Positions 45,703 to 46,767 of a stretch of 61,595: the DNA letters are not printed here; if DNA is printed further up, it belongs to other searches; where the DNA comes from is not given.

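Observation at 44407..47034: Candidate novel system: ModE-like regulator, stand-alone TiaS-kinase-domain-like protein, polytopic membrane protein and lipoprotein in one operon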

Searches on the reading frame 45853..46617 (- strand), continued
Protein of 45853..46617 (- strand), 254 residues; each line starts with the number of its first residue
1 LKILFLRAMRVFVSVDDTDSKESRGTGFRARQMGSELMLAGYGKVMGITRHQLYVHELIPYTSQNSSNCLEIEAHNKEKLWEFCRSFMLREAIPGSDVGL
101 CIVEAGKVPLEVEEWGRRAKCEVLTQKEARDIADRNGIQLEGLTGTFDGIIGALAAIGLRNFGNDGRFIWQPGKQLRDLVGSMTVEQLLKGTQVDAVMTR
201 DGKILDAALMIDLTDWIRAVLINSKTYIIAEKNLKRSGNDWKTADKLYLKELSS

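Call 27: find_encoding_contigs(protein=P0004, flank=10000, max_places=2)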
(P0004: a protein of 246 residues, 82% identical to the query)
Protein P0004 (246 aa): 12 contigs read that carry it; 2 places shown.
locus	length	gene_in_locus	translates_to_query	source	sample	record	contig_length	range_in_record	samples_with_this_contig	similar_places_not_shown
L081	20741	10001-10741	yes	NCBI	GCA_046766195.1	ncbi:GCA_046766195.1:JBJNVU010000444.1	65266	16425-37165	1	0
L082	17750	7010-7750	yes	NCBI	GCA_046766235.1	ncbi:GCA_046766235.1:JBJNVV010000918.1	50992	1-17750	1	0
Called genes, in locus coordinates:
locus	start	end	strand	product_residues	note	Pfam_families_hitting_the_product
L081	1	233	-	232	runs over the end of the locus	PF04016:DUF364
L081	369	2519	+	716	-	PF02730:AFOR_N, PF01314:AFOR_C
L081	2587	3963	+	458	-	PF01554:MatE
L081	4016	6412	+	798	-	PF08531:Bac_rhamnosid_N, PF05592:Bac_rhamnosid, PF17389:Bac_rhamnosid6H, PF17390:Bac_rhamnosid_C (weak)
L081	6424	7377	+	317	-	PF01547:SBP_bac_1 (faint), PF13531:SBP_bac_11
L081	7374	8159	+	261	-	PF00528:BPD_transp_1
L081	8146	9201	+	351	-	PF02463:SMC_N (weak), PF00005:ABC_tran, PF03459:TOBE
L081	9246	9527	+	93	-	PF06865:Ppnp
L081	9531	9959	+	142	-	PF00126:HTH_1 (weak)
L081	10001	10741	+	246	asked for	PF22641:TiaS_TCKD (faint)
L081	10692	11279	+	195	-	-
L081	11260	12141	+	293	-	-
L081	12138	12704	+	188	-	-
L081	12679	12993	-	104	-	-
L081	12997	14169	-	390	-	PF17170:DUF5128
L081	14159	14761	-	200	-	-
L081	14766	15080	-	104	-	-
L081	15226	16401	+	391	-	PF03453:MoeA_N, PF00994:MoCF_biosynth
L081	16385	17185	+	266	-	PF04055:Radical_SAM, PF06463:Mob_synth_C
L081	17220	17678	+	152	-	PF01967:MoaC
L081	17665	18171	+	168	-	PF00994:MoCF_biosynth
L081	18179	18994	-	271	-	PF00932:LTD, PF18962:Por_Secre_tail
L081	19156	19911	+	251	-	PF00881:Nitroreductase, PF14512:TM1586_NiRdase (faint)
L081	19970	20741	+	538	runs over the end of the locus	PF01103:Omp85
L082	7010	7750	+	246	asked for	PF22641:TiaS_TCKD (faint)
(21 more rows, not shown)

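Call 28: find_encoding_contigs(protein=P0015, flank=10000, max_places=2)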
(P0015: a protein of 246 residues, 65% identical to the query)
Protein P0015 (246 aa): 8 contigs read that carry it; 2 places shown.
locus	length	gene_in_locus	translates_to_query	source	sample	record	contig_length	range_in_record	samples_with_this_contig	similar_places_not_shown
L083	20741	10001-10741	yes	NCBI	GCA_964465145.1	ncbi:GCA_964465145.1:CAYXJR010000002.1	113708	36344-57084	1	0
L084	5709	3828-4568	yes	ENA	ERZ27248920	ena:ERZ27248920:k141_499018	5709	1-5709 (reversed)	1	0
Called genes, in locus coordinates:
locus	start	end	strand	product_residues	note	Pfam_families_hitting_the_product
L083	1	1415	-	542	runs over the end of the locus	PF00171:Aldedh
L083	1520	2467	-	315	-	PF13349:DUF4097 (weak)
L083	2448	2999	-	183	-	-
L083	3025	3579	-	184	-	PF07638:Sigma70_ECF (faint), PF04542:Sigma70_r2, PF04545:Sigma70_r4 (faint), PF08281:Sigma70_r4_2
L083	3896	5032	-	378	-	-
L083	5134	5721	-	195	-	PF00899:ThiF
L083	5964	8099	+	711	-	PF02730:AFOR_N, PF01314:AFOR_C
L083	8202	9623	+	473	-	PF01554:MatE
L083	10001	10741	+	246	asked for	-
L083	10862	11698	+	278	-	-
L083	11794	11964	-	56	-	-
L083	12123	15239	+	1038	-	PF00873:ACR_tran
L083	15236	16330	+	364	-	PF25989:YknX_C (weak)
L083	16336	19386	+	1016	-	PF00873:ACR_tran, PF02355:SecD_SecF_C, PF03176:MMPL (weak)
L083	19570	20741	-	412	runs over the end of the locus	PF17170:DUF5128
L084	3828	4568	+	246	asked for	-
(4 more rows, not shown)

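Call 56: find_encoding_contigs(protein=P0082, flank=10000, max_places=1)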
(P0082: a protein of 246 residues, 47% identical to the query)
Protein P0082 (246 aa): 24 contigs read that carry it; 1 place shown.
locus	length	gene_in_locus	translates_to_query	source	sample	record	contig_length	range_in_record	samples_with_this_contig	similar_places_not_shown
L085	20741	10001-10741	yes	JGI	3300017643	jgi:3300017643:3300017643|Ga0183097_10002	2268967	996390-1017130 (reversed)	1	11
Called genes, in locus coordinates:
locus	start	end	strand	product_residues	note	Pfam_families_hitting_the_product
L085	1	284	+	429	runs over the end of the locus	-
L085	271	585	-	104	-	PF04977:DivIC (weak)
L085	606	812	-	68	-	PF02597:ThiS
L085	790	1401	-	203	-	PF00899:ThiF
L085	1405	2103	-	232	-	PF04016:DUF364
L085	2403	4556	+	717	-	PF02730:AFOR_N, PF01314:AFOR_C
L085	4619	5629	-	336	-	-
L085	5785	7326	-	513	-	PF00171:Aldedh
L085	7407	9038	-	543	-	PF00171:Aldedh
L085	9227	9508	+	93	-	PF06865:Ppnp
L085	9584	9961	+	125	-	PF00126:HTH_1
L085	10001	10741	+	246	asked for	-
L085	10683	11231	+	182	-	-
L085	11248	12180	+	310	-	-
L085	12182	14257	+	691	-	PF07715:Plug, PF00593:TonB_dep_Rec_b-barrel, PF14905:OMP_b-brl_3 (weak)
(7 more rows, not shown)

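Call 57: find_encoding_contigs(protein=P0086, flank=10000, max_places=1)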
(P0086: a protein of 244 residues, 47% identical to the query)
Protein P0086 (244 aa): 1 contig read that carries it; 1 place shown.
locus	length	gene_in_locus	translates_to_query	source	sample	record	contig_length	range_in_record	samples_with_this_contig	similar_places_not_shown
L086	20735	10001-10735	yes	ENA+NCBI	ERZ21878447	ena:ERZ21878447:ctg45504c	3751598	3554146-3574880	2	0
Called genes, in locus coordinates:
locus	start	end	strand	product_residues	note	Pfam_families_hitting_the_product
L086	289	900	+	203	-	-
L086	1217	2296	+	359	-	PF00988:CPSase_sm_chain, PF00117:GATase, PF07722:Peptidase_C26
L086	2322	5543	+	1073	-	PF25596:CPSase_L_D1, PF02222:ATP-grasp, PF02786:CPSase_L_D2, PF07478:Dala_Dala_lig_C, PF02787:CPSase_L_D3, PF25596:CPSase_L_D1, PF02222:ATP-grasp, PF02786:CPSase_L_D2, +4 more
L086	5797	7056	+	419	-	PF01566:Nramp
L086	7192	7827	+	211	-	-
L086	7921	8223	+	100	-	-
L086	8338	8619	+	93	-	PF06865:Ppnp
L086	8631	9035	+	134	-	PF00126:HTH_1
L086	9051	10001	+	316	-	PF13531:SBP_bac_11, PF01547:SBP_bac_1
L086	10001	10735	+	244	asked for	PF22641:TiaS_TCKD (faint)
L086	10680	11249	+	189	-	-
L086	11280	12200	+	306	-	PF14064:HmuY (faint)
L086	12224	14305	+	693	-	PF07715:Plug, PF00593:TonB_dep_Rec_b-barrel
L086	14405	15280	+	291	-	-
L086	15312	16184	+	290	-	-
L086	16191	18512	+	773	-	PF13620:CarboxypepD_reg, PF13715:CarbopepD_reg_2, PF07715:Plug, PF00593:TonB_dep_Rec_b-barrel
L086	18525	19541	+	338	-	-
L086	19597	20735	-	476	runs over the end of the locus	PF11977:RNase_Zc3h12a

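Call 58: search_protein_families(library=ncbifam, proteins=[L086:9051-10001:+, L081:6424-7377:+, L081:12138-12704:+, L051:3828-4778:+, L070:8900-9961:+, L047:8236-10341:+, L081:8146-9201:+, L086:11280-12200:+, L070:4316-5290:+], max_evalue=0.001)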
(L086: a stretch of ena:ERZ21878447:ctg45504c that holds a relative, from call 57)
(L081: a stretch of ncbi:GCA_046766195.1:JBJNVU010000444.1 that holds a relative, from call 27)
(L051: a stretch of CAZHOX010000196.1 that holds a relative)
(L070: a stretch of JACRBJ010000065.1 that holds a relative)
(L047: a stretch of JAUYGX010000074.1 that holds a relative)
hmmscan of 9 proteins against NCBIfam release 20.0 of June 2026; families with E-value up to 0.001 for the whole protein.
L086:9051-10001:+ (316 aa): 10 families
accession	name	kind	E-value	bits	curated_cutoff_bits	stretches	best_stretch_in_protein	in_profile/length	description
NF003196.0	PRK04168.1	equivalog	7.3e-113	376.9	355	1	4-312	10-332/338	tungstate ABC transporter substrate-binding protein WtpA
TIGR03730.1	tungstate_WtpA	equivalog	2e-97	325.6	242.75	2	27-179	2-154/275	tungstate ABC transporter substrate-binding protein WtpA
NF002918.0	PRK03537.1-4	equivalog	4.5e-16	58.9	288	1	25-222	5-206/246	molybdate ABC transporter substrate-binding protein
TIGR01256.1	modA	equivalog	7.9e-09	35.7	62.5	1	33-219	1-176/217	molybdate ABC transporter substrate-binding protein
NF002917.0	PRK03537.1-3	equivalog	3.1e-08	33.1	264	1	28-161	25-152/267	molybdate ABC transporter substrate-binding protein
NF002920.0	PRK03537.2-1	equivalog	4.3e-08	32.7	470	1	8-150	7-148/314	molybdate ABC transporter substrate-binding protein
NF002919.0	PRK03537.1-6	equivalog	8.6e-08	32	482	1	4-152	10-152/275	molybdate ABC transporter substrate-binding protein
NF007958.0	PRK10677.1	equivalog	4.1e-07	29.2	253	1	9-207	11-198/256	molybdate ABC transporter substrate-binding protein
TIGR02136.1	ptsS_2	subfamily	5e-07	29.2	206.6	0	19-79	27-90/295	phosphate ABC transporter substrate-binding protein PstS family protein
NF002916.0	PRK03537.1-2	equivalog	4.6e-06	26.3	359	1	25-162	2-133/244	molybdate ABC transporter substrate-binding protein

L081:6424-7377:+ (317 aa): 8 families
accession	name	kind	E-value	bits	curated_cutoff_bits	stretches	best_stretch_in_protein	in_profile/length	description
NF003196.0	PRK04168.1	equivalog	5.9e-101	337.7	355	1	7-305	6-322/338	tungstate ABC transporter substrate-binding protein WtpA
TIGR03730.1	tungstate_WtpA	equivalog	1.7e-89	299.6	242.75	2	32-182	2-152/275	tungstate ABC transporter substrate-binding protein WtpA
NF002918.0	PRK03537.1-4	equivalog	4.2e-18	65.5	288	1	28-227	3-206/246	molybdate ABC transporter substrate-binding protein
NF002917.0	PRK03537.1-3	equivalog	9.6e-07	28.2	264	1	25-154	17-140/267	molybdate ABC transporter substrate-binding protein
NF002920.0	PRK03537.2-1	equivalog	2.3e-06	27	470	1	26-154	19-147/314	molybdate ABC transporter substrate-binding protein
NF007958.0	PRK10677.1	equivalog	6.2e-05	22.1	253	1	16-158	12-153/256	molybdate ABC transporter substrate-binding protein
NF002915.0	PRK03537.1-1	equivalog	0.00022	20.8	383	1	66-163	28-122/236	molybdate ABC transporter substrate-binding protein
NF002916.0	PRK03537.1-2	equivalog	0.00048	19.7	359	1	31-159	3-126/244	molybdate ABC transporter substrate-binding protein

L081:12138-12704:+ (188 aa): 0 families

L051:3828-4778:+ (316 aa): 1 family
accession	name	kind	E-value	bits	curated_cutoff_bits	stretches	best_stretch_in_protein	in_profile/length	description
NF041772.1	tung_bind_TupA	equivalog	2.4e-69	233.7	400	1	59-306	13-263/266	tungstate ABC transporter substrate-binding protein TupA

L070:8900-9961:+ (353 aa): 7 families
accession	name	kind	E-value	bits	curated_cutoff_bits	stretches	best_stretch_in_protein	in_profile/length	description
NF003196.0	PRK04168.1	equivalog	6.1e-93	311.4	355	1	6-347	12-332/338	tungstate ABC transporter substrate-binding protein WtpA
TIGR03730.1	tungstate_WtpA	equivalog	1.5e-88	296.5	242.75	1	27-313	3-275/275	tungstate ABC transporter substrate-binding protein WtpA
NF002918.0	PRK03537.1-4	equivalog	1.1e-15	57.6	288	1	22-174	3-141/246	molybdate ABC transporter substrate-binding protein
NF002917.0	PRK03537.1-3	equivalog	5.9e-08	32.2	264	1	18-168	16-152/267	molybdate ABC transporter substrate-binding protein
TIGR01256.1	modA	equivalog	6.2e-05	23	62.5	0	32-159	1-116/217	molybdate ABC transporter substrate-binding protein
NF002916.0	PRK03537.1-2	equivalog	6.4e-05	22.6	359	1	25-167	3-131/244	molybdate ABC transporter substrate-binding protein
NF002919.0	PRK03537.1-6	equivalog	0.00019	21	482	0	8-169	15-162/275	molybdate ABC transporter substrate-binding protein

L047:8236-10341:+ (701 aa): 32 families (the best 25 are shown)
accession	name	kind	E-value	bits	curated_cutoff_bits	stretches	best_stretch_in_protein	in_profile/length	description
TIGR01785.1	TonB-hemin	subfamily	3.8e-67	227.2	316.85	1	43-701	3-677/677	TonB-dependent heme/hemoglobin receptor family protein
TIGR01786.1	TonB-hemlactrns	subfamily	6.7e-55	186.7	323.75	1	43-701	2-719/719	TonB-dependent hemoglobin/transferrin/lactoferrin family receptor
TIGR01783.1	TonB-siderophor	subfamily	1.1e-46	159.8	223.5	2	57-332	1-261/649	TonB-dependent siderophore receptor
TIGR01779.1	TonB-B12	equivalog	1e-44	153.1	599.7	2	24-372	13-349/614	TonB-dependent vitamin B12 receptor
NF010010.0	PRK13483.1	equivalog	1.9e-33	115.4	927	2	18-411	13-395/660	ligand-gated channel protein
NF053590.1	TonB_dep_TOL0244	equivalog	7e-32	110.8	645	1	44-416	13-356/604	TOL_0244 family TonB-dependent receptor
NF049944.1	TonB_dep_PUIUD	equivalog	7.4e-32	110.5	850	2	4-248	2-249/686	TonB-dependent receptor, PUIUD motif-type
NF049946.1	TonB_dep_CU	exception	1.6e-31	109.4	700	2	39-176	40-177/683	TonB-dependent receptor, CU motif-type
NF007926.1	PRK10641.1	equivalog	1.1e-29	103.5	836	1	22-194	10-179/617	TonB-dependent vitamin B12 receptor BtuB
NF049945.1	TonB_dep_FCYXU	equivalog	2.6e-29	102.4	825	1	14-701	9-697/697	TonB-dependent receptor, FCYXU motif-type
NF010038.0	PRK13513.1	equivalog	5.5e-28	97.9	942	2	31-179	25-175/659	ligand-gated channel protein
NF050067.1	TonBEntbctnRecCfrA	equivalog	5.7e-28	97.6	1200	1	23-682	8-664/698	TonB-dependent ferric enterobactin receptor CfrA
NF049947.1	TonB_dep_PCPU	exception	1.8e-26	92.5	800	2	387-701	387-685/685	TonB-dependent receptor, PCPU motif-type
NF010011.0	PRK13484.1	equivalog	2.9e-24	85.3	1197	2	39-411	28-408/682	IreA family TonB-dependent siderophore receptor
NF007478.2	PRK10064.1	equivalog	9.7e-23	80.3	745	1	42-179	31-168/663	catecholate siderophore receptor CirA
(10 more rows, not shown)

L081:8146-9201:+ (351 aa): 189 families (the best 25 are shown)
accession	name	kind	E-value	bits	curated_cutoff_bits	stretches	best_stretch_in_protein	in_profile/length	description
NF040840.2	tungstate_WtpC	equivalog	2e-94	316.7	440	1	1-347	1-345/347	tungstate ABC transporter ATP-binding protein WtpC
TIGR03265.1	PhnT2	equivalog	4e-72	243.4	457.7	1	2-348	5-351/353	putative 2-aminoethylphosphonate ABC transporter ATP-binding protein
TIGR01187.1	potA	subfamily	3.6e-69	233.3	355.6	1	31-344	1-320/325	polyamine ABC transporter ATP-binding protein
TIGR00968.1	3a0106s01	subfamily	6.4e-64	215.7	342.75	1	2-234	1-235/237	sulfate ABC transporter ATP-binding protein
TIGR02142.1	modC_ABC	equivalog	3.7e-63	213.9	285.05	1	6-346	4-352/353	molybdenum ABC transporter ATP-binding protein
NF006987.0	PRK09452.1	equivalog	7.5e-63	212.5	482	1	2-269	18-287/378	spermidine/putrescine ABC transporter ATP-binding protein PotA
NF040933.2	ABC_arch_GlcV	equivalog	4.5e-62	210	450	1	2-262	3-269/357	glucose ABC transporter ATP-binding protein GlcV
NF008653.0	PRK11650.1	subfamily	1.9e-61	208.1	432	1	2-265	4-267/357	sn-glycerol-3-phosphate ABC transporter ATP-binding protein UgpC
NF043075.1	MMSYN1_0197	equivalog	1.3e-60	205.1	550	1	1-249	2-252/341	spermidine/putrescine ABC transporter ATP-binding protein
TIGR03258.1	PhnT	equivalog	5.6e-60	203.3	499.15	1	5-298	12-308/359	2-aminoethylphosphonate ABC transport system ATP-binding subunit PhnT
NF008513.0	PRK11432.1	equivalog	5.2e-57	193.3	496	1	2-281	7-286/351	ferric ABC transporter ATP-binding protein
NF008621.0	PRK11607.1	equivalog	3.6e-55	187.3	613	1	2-243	20-263/377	putrescine ABC transporter ATP-binding subunit PotG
NF008105.0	PRK10851.1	equivalog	1e-54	185.6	502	1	2-240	3-247/362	sulfate/thiosulfate ABC transporter ATP-binding protein CysA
NF008233.0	PRK11000.1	equivalog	1.4e-54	185.4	568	1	3-336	5-340/369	maltose/maltodextrin ABC transporter ATP-binding protein MalK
NF008355.0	PRK11144.1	equivalog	2.6e-50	171.4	434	1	6-347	5-351/353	molybdenum ABC transporter ATP-binding protein ModC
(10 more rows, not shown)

L086:11280-12200:+ (306 aa): 0 families

L070:4316-5290:+ (324 aa): 6 families
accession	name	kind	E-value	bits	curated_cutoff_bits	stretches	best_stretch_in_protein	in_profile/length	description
NF011068.0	PRK14498.1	equivalog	1.6e-65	221.4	534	1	93-322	412-644/647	molybdopterin biosynthesis protein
NF033788.1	HTH_metalloreg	subfamily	3.8e-07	29.8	55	1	12-64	4-57/77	metalloregulator ArsR/SmtB family transcription factor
NF033789.1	repress_SdpR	subfamily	2.8e-05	23.9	100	1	14-64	3-53/79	autorepressor SdpR family transcription factor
NF045644.1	TransRegBhcR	equivalog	0.00043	19.6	350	1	17-92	24-99/267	HTH-type transcriptional regulator BhcR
NF005061.0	PRK06474.1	equivalog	0.00067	19.6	121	0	12-79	4-74/178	hypothetical protein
NF041413.1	ArsR_Rv2640c_fam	equivalog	0.00068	20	155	0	12-83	35-104/118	Rv2640c family ArsR-like transcriptional regulator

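Call 66: find_encoding_contigs(protein=P0217, flank=8000, max_places=2)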
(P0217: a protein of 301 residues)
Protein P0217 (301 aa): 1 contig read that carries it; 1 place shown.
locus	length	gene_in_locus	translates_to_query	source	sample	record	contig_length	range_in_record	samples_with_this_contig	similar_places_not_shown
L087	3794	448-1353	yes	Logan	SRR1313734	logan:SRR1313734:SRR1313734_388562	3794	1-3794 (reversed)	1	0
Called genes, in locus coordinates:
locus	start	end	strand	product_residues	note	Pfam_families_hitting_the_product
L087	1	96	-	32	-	?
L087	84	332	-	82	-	PF04014:MazE_antitoxin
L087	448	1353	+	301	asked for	-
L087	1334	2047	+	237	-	PF00753:Lactamase_B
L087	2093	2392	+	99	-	PF02604:PhdYeFM_antitox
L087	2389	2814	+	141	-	PF01850:PIN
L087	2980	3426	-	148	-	-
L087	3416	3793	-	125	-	?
